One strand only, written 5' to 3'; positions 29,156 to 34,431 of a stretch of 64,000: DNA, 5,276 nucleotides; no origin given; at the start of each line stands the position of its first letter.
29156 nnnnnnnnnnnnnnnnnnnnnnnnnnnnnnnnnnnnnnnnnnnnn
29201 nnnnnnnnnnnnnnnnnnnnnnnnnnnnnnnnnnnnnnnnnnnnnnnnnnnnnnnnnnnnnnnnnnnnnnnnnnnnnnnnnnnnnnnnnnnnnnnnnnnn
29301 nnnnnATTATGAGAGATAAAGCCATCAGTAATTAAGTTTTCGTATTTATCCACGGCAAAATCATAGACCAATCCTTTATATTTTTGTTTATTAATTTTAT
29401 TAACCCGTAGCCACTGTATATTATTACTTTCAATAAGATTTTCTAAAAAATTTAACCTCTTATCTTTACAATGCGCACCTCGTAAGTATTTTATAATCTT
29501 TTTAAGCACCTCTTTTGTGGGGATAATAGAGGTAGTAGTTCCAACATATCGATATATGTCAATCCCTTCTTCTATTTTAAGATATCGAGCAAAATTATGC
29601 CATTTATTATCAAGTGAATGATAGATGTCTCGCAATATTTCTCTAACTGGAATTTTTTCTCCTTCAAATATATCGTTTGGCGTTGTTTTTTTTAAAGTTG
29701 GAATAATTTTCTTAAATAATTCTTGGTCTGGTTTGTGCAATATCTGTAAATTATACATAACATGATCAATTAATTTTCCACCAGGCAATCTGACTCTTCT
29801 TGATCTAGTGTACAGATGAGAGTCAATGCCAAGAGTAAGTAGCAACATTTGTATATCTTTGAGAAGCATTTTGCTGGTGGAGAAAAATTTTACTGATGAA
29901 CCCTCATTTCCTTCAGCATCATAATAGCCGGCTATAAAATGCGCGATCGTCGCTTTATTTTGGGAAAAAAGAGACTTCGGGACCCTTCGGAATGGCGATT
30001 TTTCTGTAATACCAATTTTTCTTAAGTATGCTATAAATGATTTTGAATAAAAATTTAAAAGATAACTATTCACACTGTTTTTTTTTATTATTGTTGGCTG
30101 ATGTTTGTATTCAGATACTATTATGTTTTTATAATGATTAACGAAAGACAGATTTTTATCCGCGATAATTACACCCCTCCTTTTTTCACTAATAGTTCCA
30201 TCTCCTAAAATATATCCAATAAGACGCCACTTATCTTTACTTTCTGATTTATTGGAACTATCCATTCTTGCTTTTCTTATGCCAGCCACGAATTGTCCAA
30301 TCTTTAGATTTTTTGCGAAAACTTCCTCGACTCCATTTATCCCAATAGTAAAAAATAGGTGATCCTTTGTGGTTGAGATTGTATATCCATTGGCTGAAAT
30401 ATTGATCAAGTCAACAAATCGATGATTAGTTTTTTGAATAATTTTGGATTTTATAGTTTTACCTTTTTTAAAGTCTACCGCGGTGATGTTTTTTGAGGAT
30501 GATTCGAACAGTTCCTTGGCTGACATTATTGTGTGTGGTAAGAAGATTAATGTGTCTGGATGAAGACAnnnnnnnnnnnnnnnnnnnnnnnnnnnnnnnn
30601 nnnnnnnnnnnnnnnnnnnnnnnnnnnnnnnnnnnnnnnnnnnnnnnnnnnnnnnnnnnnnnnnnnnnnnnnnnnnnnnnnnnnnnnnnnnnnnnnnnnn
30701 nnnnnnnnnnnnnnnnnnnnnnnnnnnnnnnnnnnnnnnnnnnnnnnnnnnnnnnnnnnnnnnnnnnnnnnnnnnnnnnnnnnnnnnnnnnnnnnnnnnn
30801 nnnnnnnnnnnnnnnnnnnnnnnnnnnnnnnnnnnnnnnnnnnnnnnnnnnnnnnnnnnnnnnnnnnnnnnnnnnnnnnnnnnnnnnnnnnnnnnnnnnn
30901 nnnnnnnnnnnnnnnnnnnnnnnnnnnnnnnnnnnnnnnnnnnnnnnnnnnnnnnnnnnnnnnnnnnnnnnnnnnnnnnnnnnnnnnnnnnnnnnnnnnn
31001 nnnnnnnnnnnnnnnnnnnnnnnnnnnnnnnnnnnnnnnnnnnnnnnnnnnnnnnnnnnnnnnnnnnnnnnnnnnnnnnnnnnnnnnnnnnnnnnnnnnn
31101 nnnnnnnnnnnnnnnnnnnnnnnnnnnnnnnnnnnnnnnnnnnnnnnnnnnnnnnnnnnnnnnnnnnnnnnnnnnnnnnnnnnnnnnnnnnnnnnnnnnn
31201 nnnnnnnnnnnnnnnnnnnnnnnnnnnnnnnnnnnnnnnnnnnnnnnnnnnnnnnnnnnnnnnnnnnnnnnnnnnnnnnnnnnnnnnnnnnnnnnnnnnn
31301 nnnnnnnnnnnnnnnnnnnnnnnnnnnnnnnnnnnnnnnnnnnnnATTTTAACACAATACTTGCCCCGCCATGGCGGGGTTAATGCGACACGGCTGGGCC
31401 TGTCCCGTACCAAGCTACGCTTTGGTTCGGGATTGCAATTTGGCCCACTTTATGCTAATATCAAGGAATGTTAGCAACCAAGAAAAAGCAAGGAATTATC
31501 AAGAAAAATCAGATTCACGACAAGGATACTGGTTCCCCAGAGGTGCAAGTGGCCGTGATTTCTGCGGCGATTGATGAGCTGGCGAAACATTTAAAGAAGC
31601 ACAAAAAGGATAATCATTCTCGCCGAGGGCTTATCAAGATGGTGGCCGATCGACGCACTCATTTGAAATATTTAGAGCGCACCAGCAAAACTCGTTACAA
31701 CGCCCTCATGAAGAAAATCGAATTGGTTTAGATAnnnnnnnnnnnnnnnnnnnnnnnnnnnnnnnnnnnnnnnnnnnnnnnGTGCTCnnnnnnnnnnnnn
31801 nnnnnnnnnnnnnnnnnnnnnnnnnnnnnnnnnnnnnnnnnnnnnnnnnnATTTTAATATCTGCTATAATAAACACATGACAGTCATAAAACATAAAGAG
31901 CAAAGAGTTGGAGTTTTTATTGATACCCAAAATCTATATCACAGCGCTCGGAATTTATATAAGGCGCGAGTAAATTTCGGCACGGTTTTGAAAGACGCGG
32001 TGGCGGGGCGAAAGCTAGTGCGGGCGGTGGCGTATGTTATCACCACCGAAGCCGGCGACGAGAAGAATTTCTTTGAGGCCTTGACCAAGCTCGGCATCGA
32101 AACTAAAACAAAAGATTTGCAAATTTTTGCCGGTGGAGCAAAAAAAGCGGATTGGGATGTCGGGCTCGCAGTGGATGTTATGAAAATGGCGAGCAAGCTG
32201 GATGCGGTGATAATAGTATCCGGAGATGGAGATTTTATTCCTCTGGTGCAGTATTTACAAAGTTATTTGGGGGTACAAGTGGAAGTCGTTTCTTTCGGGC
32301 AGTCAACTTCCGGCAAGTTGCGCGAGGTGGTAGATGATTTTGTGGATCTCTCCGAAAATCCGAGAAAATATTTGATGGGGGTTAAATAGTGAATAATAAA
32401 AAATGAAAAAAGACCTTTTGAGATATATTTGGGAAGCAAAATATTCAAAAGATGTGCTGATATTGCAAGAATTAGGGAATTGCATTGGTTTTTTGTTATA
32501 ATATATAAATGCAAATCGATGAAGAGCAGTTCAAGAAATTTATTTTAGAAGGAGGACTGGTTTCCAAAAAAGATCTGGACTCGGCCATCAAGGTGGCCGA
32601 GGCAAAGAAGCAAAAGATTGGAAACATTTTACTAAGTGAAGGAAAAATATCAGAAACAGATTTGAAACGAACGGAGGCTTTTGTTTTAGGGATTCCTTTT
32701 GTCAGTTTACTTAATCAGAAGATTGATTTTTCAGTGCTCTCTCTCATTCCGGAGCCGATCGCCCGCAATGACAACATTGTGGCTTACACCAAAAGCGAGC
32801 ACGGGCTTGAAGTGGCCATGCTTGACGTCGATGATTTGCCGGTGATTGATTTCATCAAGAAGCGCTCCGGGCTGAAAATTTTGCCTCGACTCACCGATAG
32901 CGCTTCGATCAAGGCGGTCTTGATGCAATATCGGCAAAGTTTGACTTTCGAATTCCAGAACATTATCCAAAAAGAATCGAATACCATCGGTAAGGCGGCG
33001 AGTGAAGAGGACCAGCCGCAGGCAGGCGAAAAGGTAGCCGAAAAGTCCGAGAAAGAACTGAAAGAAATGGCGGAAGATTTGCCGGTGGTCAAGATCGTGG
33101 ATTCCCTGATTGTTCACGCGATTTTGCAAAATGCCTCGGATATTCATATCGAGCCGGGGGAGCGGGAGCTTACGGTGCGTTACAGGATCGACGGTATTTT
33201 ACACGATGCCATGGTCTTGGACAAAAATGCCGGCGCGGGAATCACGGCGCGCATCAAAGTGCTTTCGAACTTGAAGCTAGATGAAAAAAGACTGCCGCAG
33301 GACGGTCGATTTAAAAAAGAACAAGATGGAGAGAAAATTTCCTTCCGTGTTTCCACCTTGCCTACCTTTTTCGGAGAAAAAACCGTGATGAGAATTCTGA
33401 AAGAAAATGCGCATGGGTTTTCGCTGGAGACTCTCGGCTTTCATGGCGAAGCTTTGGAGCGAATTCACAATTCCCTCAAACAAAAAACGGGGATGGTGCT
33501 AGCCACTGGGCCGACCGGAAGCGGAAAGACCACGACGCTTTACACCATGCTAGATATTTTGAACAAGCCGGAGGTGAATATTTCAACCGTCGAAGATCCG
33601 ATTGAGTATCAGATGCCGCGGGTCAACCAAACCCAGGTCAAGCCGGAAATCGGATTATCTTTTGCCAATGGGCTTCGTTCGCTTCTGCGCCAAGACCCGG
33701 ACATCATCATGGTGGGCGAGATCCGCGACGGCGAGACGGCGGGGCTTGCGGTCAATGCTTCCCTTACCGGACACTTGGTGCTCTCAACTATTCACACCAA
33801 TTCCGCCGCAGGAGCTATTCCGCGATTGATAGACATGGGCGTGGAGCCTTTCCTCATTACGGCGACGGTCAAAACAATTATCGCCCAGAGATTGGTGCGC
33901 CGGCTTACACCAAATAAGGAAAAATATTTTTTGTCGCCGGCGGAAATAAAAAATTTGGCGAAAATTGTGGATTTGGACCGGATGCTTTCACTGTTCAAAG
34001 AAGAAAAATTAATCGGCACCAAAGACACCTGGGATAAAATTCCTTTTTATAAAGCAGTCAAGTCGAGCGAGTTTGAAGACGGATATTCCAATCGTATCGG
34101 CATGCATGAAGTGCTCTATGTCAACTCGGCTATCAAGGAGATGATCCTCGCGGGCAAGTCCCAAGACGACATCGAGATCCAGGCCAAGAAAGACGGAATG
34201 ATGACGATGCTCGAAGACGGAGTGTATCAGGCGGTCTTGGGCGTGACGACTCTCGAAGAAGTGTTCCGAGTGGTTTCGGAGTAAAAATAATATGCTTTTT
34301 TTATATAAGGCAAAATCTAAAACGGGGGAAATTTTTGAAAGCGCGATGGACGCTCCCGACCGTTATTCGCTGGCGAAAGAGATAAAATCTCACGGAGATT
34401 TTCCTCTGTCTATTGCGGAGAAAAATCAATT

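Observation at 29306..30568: Intein with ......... homing endonuclease splitting the catalytic site of a Xer-type tyrosine recombinase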

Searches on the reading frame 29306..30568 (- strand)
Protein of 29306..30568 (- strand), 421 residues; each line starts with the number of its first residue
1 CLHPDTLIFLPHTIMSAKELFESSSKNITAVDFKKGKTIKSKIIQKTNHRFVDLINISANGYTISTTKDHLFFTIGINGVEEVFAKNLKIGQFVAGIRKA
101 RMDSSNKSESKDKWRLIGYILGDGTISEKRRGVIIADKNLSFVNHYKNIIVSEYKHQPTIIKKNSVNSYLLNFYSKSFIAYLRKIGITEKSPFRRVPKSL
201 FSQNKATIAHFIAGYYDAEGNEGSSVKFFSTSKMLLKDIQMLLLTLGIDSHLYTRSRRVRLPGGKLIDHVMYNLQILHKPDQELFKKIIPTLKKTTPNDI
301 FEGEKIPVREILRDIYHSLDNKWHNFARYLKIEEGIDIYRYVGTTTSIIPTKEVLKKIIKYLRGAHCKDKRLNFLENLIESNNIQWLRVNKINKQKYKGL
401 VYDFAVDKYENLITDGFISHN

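Call 4: search_protein_families(library=pfam, proteins=[window:29306-30568:-], max_evalue=1)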
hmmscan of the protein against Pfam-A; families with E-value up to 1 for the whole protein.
window:29306-30568:- (421 aa): 3 families
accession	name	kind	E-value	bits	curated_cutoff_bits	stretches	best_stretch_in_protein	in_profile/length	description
PF14890.11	Intein_splicing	-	5.4e-20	72.2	35.8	1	15-421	10-155/155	Intein splicing domain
PF14528.11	LAGLIDADG_3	-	3.2e-17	63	22.5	2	208-286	3-78/82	LAGLIDADG-like domain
PF23578.1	DGKI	-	0.11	12.9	27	0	387-404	16-33/150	Diacylglycerol kinase iota-like domain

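Call 5: search_protein_families(library=ncbifam, proteins=[window:29306-30568:-], max_evalue=1)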
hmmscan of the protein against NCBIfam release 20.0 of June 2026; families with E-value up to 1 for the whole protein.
window:29306-30568:- (421 aa): 9 families
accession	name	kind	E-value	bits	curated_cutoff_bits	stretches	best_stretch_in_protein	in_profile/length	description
NF011418.0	PRK14845.1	equivalog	7.3e-15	53.8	756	2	28-290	67-298/1049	translation initiation factor IF-2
NF005852.0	PRK07773.1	equivalog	1.6e-14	53.1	780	1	1-421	398-826/886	replicative DNA helicase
NF006207.0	PRK08332.1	equivalog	7.1e-11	40.1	2400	2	59-256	954-1147/1684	vitamin B12-dependent ribonucleotide reductase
NF011491.0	PRK14898.1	equivalog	3e-10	38.8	783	2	136-421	266-543/860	DNA-directed RNA polymerase subunit A''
NF038098.1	GyrA_w_intein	exception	5.1e-08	31.3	1850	1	35-421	157-537/1232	intein-containing DNA gyrase subunit A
TIGR01445.1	intein_Nterm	domain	1.5e-06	29.1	24.5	1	1-74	1-83/83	intein N-terminal splicing region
TIGR01443.1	intein_Cterm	domain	5.6e-05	23.2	15.6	1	401-421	2-23/24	intein C-terminal splicing region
NF038162.1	RtcB_rel_intein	exception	0.00019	19.6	1150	1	1-92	95-185/961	intein-containing RtcB family protein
NF011302.0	PRK14714.1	equivalog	0.11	9.9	1791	1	27-103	982-1059/1350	DNA-directed DNA polymerase II large subunit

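Call 27: search_solved_structures(query=window:29306-30568:-, max_evalue=0.01, show_alignments=1)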
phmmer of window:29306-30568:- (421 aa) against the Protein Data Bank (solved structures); distinct sequences matched with E-value up to 0.01: 3.
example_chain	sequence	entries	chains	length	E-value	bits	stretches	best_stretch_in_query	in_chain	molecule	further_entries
4o1s_A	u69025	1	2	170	4.9e-05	25.6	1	41-122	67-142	V-type ATP synthase alpha chain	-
1dq3_A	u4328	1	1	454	0.00036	22.7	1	58-258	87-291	ENDONUCLEASE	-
2cw7_A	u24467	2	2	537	0.0041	19.3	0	193-249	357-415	Endonuclease PI-PkoII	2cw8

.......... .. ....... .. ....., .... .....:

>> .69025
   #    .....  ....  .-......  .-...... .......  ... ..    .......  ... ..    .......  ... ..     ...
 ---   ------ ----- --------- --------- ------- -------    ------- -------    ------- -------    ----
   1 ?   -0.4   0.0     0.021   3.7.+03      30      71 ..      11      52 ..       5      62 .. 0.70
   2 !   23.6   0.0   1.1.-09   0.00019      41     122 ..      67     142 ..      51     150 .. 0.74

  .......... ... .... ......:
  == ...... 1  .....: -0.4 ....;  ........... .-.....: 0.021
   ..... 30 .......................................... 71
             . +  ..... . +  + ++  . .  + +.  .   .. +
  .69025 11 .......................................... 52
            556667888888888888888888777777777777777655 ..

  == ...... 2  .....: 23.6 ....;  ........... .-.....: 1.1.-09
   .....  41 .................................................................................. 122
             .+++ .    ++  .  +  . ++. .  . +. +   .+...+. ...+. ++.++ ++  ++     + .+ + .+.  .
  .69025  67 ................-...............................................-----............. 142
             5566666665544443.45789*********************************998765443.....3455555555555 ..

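Call 55: find_related_loci(query=window:29306-30568:-, collection=viral_contigs, flank=4000)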
Query window:29306-30568:- (421 aa) in viral_contigs; peptide patterns used: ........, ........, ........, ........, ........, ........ (x = any residue, [..] = any of these).
7 stretches matched a pattern, but none encodes a relative of the query by tblastn (E <= 1e-3).

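Call 58: search_protein_representatives(protein=window:29306-30568:-)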
Query: 421 residues. Proteins with E-value up to 0.001 (for the whole library): 1637; up to 1e-10: 194; up to 1e-30: 28. The best 150 are listed.
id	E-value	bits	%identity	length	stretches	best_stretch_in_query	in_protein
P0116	8.1e-113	393.7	46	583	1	1-421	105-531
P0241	5.9e-94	331.6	45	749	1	1-421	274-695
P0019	9.4e-94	330.9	44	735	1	1-421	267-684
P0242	6.9e-86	305.0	42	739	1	1-421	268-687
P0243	3.2e-84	299.5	41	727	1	1-421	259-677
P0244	1.8e-82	293.8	41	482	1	1-421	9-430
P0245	7.6e-81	288.4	40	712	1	1-421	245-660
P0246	3.8e-79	282.8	40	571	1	1-421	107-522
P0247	4.0e-79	282.8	39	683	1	1-421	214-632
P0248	1.4e-78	281.0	41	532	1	1-421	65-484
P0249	5.0e-78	279.1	40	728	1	1-421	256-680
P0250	1.5e-75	271.0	39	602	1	1-421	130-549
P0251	4.4e-75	269.5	39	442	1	32-421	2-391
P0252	2.8e-74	266.8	37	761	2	1-421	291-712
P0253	3.6e-72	259.9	63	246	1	229-421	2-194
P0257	1.6e-59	218.2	38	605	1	1-421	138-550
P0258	1.2e-51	192.3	35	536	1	1-421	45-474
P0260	5.5e-46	173.6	35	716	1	1-421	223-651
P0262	2.4e-44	168.2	36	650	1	1-421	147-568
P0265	3.0e-37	144.9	32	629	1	1-421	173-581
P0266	4.3e-36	141.1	33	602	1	1-421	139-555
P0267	1.4e-30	122.9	30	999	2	1-271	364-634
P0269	6.2e-28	114.2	31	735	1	55-421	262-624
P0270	1.2e-25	106.7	27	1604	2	58-421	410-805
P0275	2.2e-22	95.9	35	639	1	53-421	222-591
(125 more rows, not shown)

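Call 59: search_protein_families(library=pfam, proteins=[P0257, P0258, P0260, P0262, P0265, P0266, P0267, P0269, P0270, P0275], max_evalue=0.0001)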
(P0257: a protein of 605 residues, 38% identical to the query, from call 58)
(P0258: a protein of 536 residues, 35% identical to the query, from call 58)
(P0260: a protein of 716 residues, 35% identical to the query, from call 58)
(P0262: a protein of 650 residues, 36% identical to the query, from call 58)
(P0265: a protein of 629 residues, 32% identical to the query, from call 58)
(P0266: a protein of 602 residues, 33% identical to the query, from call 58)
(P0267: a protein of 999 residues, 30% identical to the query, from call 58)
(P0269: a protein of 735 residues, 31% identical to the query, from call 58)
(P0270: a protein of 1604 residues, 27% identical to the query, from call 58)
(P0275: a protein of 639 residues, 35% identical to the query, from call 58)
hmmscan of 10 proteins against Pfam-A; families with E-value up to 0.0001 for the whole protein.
P0257 (605 aa): 3 families
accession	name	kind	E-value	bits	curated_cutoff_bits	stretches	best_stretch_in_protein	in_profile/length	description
PF00589.27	Phage_integrase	-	3.6e-28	98.9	27.1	2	12-138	2-135/172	Phage integrase family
PF14528.11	LAGLIDADG_3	-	1.1e-18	67.7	22.5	2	342-394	3-65/82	LAGLIDADG-like domain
PF14890.11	Intein_splicing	-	8.2e-17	61.9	35.8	1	157-550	15-155/155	Intein splicing domain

P0258 (536 aa): 3 families
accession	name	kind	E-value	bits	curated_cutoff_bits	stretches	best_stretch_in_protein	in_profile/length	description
PF14528.11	LAGLIDADG_3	-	5.9e-21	75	22.5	2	250-338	1-81/82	LAGLIDADG-like domain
PF14890.11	Intein_splicing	-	9.4e-10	38.9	35.8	1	72-474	24-155/155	Intein splicing domain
PF05204.19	Hom_end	-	2.2e-07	31.4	21.1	0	159-213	18-71/110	Homing endonuclease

P0260 (716 aa): 3 families
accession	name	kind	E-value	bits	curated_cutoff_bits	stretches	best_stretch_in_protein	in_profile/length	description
PF14528.11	LAGLIDADG_3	-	1.9e-20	73.3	22.5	2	424-512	1-81/82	LAGLIDADG-like domain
PF00589.27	Phage_integrase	-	2.5e-10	40.9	27.1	1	103-222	2-134/172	Phage integrase family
PF14890.11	Intein_splicing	-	3.5e-10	40.3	35.8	1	252-651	26-155/155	Intein splicing domain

P0262 (650 aa): 3 families
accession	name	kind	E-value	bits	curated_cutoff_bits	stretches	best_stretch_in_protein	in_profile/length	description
PF00589.27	Phage_integrase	-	1.5e-21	77.4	27.1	1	17-147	2-135/172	Phage integrase family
PF14890.11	Intein_splicing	-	4.9e-17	62.6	35.8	1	162-568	11-155/155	Intein splicing domain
PF14528.11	LAGLIDADG_3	-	7.3e-16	58.6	22.5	2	363-410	3-56/82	LAGLIDADG-like domain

P0265 (629 aa): 3 families
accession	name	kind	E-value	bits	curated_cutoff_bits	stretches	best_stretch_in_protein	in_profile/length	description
PF14890.11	Intein_splicing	-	2.2e-11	44.3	35.8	1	188-581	11-155/155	Intein splicing domain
PF00589.27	Phage_integrase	-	9e-11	42.3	27.1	1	10-149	2-124/172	Phage integrase family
PF14528.11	LAGLIDADG_3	-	1.2e-09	38.7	22.5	1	390-432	5-55/82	LAGLIDADG-like domain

P0266 (602 aa): 2 families
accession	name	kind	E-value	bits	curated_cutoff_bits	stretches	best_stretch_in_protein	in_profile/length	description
PF00589.27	Phage_integrase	-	2.3e-23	83.3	27.1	1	12-138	2-134/172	Phage integrase family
PF14528.11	LAGLIDADG_3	-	7.2e-07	29.8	22.5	1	352-400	3-58/82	LAGLIDADG-like domain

P0267 (999 aa): 4 families
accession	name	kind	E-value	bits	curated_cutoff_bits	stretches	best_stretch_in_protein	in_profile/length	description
PF14890.11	Intein_splicing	-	2.1e-24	86.5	35.8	1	388-796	23-155/155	Intein splicing domain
PF02310.24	B12-binding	-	1.1e-14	54.7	32.1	1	13-126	10-120/121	B12 binding domain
PF14528.11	LAGLIDADG_3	-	1.3e-14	54.7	22.5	1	571-650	6-82/82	LAGLIDADG-like domain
PF04055.27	Radical_SAM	-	3.2e-12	47.4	29.5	1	243-369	3-116/166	Radical SAM superfamily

P0269 (735 aa): 8 families
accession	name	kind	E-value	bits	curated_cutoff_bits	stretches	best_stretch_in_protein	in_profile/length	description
PF08423.17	Rad51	-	7.1e-88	294.4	22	2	78-214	1-137/244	Rad51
PF14528.11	LAGLIDADG_3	-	9.5e-28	96.7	22.5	2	408-489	1-82/82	LAGLIDADG-like domain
PF14890.11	Intein_splicing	-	3.5e-22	79.3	35.8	1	259-624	48-155/155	Intein splicing domain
PF14520.12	HHH_5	-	1.3e-13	51.7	27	1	9-62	4-57/57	Helix-hairpin-helix domain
PF00154.27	RecA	-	2.2e-10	40.9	27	1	79-211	27-143/262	recA bacterial DNA recombination protein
PF21999.2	IMS_HHH_1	-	1.6e-05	25.7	27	1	11-44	2-35/53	DNA polymerase-iota, thumb domain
PF06745.19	ATPase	-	2.8e-05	24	26.6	0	86-128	2-44/231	KaiC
PF12826.13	HHH_2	-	7.1e-05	23.3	27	0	12-57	8-52/64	Helix-hairpin-helix motif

P0270 (1604 aa): 7 families
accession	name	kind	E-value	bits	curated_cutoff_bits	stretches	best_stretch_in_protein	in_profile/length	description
PF00493.29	MCM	-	6.7e-73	244.9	23.3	3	1394-1472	146-224/224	MCM P-loop domain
PF14528.11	LAGLIDADG_3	-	2e-49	166.2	22.5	3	581-664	3-82/82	LAGLIDADG-like domain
PF14890.11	Intein_splicing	-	1.1e-45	155.6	35.8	2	341-805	1-155/155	Intein splicing domain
PF17855.7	MCM_lid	-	1.3e-26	93.3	27.4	1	1499-1580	1-84/87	MCM AAA-lid domain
PF17207.9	MCM_OB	-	3.6e-26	91.8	24.8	1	102-225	3-125/126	MCM OB domain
PF01381.28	HTH_3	-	1.2e-09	38.5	23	1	697-743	1-51/55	Helix-turn-helix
PF14551.11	MCM_N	-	2.5e-08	34.7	24.9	1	12-74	2-71/95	MCM N-terminal domain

P0275 (639 aa): 3 families
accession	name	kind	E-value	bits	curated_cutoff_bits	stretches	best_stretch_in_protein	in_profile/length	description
PF14528.11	LAGLIDADG_3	-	4.2e-12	46.6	22.5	1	390-433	4-55/82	LAGLIDADG-like domain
PF14890.11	Intein_splicing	-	9.3e-09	35.7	35.8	1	210-591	35-155/155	Intein splicing domain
PF00589.27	Phage_integrase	-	1.7e-08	34.9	27.1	0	594-627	137-170/172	Phage integrase family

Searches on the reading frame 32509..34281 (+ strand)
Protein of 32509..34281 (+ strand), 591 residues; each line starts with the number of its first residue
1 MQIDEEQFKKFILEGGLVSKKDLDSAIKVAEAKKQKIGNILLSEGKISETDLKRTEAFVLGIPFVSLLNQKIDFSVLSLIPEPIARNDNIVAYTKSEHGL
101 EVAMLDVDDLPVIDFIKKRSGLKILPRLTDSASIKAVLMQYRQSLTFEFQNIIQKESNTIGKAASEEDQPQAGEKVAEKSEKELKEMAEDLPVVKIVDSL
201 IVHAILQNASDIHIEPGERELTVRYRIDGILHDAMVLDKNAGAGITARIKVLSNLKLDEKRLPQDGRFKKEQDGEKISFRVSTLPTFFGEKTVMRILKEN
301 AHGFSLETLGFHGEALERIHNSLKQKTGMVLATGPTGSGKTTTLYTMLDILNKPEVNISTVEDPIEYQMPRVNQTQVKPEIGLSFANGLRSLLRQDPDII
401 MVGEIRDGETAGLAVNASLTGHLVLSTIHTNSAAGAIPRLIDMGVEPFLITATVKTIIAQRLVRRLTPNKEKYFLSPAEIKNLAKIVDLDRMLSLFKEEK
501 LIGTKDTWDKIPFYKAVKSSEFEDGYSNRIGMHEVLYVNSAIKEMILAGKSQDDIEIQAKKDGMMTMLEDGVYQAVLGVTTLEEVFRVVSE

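Call 49: search_protein_families(library=pfam, proteins=[window:32509-34281:+], max_evalue=0.00001)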
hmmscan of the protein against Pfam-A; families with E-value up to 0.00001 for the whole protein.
window:32509-34281:+ (591 aa): 2 families
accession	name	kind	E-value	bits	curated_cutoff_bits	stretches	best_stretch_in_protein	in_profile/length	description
PF00437.27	T2SSE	-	5.1e-120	401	24.9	1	188-587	3-370/370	Type II/IV secretion system protein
PF05157.20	MshEN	-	7.6e-09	35.9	23.1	1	60-144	1-86/90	MshEN domain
